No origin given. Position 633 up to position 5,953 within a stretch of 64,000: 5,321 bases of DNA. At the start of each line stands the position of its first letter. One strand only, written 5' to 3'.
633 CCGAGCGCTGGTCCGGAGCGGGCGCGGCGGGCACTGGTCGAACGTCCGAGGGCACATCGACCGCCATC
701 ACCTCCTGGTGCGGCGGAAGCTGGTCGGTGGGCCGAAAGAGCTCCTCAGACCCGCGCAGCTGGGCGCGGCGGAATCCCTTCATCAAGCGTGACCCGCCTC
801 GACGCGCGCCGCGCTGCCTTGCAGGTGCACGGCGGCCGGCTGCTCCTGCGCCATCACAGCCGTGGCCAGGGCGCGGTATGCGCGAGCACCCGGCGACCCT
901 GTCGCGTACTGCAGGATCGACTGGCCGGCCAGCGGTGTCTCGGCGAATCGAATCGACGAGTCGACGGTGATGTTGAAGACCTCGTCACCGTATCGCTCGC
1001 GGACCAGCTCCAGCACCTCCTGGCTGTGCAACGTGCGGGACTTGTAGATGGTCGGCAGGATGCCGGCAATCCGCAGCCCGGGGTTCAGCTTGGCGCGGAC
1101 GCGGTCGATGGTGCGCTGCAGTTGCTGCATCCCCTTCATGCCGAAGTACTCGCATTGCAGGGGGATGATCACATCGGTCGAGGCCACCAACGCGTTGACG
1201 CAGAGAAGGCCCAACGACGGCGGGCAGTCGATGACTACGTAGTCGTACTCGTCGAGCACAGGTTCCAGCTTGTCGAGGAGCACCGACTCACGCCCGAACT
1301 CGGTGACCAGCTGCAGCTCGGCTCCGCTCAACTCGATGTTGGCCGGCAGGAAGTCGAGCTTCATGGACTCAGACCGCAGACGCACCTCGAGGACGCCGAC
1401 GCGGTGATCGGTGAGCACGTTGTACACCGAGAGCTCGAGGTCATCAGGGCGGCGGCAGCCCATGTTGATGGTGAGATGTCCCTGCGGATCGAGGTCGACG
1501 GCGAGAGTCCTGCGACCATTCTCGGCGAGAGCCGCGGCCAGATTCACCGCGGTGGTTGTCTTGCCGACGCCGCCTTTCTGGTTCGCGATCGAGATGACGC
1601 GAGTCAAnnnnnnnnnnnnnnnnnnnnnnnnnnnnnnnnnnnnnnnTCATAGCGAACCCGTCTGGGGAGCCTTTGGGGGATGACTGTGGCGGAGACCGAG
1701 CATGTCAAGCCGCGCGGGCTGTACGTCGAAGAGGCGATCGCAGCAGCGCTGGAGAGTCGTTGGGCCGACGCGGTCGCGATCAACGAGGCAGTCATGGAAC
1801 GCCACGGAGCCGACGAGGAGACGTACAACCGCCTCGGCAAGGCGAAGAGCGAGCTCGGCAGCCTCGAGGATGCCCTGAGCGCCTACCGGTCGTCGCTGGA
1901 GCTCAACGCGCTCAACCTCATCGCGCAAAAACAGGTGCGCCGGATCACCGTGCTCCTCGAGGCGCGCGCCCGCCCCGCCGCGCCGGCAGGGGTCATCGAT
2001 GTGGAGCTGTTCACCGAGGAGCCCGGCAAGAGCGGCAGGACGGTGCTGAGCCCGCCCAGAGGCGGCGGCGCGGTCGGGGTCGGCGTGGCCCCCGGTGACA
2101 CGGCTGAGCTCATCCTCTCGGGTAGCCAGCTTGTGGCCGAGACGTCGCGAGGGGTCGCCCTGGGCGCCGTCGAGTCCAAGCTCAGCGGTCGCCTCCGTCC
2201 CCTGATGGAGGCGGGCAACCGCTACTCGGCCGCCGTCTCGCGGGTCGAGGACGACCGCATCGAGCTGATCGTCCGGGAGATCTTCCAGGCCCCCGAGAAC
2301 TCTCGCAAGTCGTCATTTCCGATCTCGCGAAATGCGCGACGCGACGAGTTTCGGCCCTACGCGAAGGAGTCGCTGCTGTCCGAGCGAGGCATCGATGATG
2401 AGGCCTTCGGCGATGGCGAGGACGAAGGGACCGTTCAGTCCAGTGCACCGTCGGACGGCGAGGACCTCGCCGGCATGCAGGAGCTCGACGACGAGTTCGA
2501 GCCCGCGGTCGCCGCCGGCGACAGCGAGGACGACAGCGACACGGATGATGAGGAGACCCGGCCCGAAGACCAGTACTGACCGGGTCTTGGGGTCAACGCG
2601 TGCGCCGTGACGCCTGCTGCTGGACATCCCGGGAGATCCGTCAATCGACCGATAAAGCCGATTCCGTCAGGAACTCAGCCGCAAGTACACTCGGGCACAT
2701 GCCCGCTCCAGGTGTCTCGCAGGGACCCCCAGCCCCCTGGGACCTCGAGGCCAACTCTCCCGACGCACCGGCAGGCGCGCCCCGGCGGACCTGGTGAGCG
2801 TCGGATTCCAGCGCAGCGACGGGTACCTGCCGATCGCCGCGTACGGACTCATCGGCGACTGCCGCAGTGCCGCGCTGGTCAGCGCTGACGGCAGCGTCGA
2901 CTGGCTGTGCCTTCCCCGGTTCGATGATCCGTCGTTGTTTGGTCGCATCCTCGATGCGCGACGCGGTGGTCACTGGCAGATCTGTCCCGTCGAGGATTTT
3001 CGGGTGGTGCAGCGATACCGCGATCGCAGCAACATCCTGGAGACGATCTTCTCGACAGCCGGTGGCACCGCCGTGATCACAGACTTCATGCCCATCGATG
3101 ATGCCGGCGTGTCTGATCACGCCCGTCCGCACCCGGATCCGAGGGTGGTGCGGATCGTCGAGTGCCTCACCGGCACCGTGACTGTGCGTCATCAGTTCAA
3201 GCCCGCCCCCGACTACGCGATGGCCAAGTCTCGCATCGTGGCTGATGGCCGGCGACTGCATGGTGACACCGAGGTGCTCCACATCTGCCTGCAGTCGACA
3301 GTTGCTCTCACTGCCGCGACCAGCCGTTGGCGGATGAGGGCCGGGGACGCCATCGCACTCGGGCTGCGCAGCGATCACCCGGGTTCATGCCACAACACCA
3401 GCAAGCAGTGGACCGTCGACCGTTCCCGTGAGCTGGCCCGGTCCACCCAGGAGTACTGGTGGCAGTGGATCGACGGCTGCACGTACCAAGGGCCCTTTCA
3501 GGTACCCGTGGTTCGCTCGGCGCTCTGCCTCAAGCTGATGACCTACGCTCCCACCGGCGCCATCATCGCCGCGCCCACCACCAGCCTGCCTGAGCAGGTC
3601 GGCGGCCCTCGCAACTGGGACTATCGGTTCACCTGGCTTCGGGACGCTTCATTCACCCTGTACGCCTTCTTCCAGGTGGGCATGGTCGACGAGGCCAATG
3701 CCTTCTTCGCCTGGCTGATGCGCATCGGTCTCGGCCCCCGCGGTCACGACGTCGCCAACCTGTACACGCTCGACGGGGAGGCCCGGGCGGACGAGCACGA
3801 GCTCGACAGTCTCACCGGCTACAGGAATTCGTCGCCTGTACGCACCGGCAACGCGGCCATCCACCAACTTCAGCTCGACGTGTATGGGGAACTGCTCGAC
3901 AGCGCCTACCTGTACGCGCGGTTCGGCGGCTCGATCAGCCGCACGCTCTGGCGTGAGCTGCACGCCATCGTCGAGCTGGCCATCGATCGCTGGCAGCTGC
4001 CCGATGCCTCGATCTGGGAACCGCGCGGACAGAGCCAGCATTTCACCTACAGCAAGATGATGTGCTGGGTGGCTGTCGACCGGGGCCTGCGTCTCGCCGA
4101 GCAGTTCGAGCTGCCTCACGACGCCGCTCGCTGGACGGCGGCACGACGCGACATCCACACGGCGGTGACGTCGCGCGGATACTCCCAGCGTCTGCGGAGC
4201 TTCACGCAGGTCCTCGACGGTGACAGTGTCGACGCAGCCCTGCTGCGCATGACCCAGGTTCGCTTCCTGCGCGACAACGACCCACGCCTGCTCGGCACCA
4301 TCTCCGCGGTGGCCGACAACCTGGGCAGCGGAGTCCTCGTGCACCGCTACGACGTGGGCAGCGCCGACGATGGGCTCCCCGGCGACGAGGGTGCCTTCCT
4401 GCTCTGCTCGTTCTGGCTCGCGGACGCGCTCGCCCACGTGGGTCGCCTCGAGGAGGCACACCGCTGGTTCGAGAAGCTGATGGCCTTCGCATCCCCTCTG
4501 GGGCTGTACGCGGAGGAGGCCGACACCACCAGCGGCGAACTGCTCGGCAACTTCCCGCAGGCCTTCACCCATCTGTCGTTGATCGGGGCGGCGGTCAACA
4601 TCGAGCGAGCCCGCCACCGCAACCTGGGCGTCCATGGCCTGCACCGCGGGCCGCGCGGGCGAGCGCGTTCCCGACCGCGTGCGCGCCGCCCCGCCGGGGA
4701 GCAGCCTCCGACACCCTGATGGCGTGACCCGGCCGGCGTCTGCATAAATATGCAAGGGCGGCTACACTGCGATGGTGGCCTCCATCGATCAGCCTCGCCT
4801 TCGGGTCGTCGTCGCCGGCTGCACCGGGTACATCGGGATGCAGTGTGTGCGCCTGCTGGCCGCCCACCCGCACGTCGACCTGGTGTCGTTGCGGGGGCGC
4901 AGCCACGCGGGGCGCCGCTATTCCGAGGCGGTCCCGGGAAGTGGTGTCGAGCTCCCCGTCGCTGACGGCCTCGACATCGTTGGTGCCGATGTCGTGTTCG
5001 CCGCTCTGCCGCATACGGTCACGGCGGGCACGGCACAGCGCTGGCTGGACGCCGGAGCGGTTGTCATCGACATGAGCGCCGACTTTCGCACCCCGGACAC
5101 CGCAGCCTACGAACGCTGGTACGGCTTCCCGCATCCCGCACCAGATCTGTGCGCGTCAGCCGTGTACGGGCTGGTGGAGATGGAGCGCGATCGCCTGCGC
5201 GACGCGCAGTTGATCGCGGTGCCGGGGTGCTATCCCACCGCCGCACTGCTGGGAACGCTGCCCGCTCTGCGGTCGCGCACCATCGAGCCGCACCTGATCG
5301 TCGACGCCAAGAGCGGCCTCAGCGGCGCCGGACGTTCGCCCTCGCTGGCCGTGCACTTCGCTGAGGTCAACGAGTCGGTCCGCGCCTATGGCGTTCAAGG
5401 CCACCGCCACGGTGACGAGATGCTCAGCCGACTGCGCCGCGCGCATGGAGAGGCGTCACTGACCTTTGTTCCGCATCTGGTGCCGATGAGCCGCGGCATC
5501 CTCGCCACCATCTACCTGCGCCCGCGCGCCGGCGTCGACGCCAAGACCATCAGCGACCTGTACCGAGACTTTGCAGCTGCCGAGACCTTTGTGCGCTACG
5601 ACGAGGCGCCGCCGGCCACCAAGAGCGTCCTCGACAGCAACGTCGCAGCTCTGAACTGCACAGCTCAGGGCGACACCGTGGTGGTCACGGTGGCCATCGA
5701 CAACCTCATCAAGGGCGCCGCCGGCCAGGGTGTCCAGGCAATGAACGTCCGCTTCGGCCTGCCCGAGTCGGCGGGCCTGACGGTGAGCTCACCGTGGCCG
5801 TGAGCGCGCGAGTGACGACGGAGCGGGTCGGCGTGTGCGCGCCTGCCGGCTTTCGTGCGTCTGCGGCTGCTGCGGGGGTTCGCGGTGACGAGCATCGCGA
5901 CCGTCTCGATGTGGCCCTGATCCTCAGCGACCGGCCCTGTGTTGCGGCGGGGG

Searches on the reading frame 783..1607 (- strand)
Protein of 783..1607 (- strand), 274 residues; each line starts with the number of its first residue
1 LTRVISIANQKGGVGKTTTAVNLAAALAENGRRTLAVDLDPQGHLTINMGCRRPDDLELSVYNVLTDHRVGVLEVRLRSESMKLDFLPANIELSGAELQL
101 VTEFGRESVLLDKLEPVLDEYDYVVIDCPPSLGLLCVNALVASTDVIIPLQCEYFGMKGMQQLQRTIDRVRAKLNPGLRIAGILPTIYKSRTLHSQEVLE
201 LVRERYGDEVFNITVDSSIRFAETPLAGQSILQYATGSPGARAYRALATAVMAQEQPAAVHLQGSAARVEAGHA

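Call 25: search_protein_families(library=pfam, proteins=[window:783-1607:-], max_evalue=0.0001)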
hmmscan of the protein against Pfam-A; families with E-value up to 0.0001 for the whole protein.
window:783-1607:- (274 aa): 7 families
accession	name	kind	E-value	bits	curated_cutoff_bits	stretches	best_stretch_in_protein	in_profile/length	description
PF13614.12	AAA_31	-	4.7e-60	203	27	1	2-180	1-177/177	AAA domain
PF01656.29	CbiA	-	2.3e-25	89.4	25.4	1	5-230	1-124/125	CobQ/CobB/MinD/ParA nucleotide binding domain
PF00142.24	Fer4_NifH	-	2.2e-11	44.2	25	1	10-46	7-43/271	4Fe-4S iron sulfur cluster binding proteins, NifH/frxC family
PF09140.17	MipZ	-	1.2e-10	41.6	20.7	1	4-150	2-129/262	ATPase MipZ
PF10609.15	ParA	-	1.8e-10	41.1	27.1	1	2-45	3-46/246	NUBPL iron-transfer P-loop NTPase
PF06564.18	CBP_BcsQ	-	1e-07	32.2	21.3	1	5-141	4-136/234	Cellulose biosynthesis protein BcsQ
PF02374.21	ArsA_ATPase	-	2.4e-07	30.7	24.3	1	10-43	8-41/305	Anion-transporting ATPase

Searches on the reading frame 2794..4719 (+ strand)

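Call 25: search_protein_families(library=pfam, proteins=[window:2794-4719:+], max_evalue=0.0001)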
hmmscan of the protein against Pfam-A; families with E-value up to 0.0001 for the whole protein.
window:2794-4719:+ (641 aa): 2 families
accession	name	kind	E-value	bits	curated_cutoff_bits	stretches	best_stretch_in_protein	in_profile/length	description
PF00723.27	Glyco_hydro_15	-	3.5e-69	234.2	22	1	239-600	7-426/427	Glycosyl hydrolases family 15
PF19291.4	TREH_N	-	2.3e-16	60.2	23.1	1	13-159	14-148/211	Trehalase-like, N-terminal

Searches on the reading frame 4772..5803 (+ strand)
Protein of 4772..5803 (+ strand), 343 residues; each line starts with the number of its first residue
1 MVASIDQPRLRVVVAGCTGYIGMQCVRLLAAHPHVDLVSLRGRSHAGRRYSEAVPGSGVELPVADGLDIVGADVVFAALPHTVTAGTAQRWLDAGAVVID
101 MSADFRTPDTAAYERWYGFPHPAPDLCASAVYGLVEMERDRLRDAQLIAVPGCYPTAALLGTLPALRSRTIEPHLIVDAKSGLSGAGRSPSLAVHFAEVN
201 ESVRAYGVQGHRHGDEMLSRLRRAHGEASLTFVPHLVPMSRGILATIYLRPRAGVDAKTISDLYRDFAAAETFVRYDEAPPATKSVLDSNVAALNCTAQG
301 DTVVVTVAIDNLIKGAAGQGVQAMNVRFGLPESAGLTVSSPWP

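Call 25: search_protein_families(library=pfam, proteins=[window:4772-5803:+], max_evalue=0.0001)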
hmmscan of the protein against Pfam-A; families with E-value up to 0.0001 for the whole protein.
window:4772-5803:+ (343 aa): 3 families
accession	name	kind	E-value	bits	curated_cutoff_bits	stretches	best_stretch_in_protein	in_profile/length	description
PF22698.1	Semialdhyde_dhC_1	-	3.7e-47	160.7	27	1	153-311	1-165/165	Semialdehyde dehydrogenase, dimerisation domain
PF01118.30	Semialdhyde_dh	-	9.7e-24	84.5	26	1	11-144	1-120/121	Semialdehyde dehydrogenase, NAD binding domain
PF02774.23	Semialdhyde_dhC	-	2.4e-15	57.6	26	1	166-314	4-184/184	Semialdehyde dehydrogenase, dimerisation domain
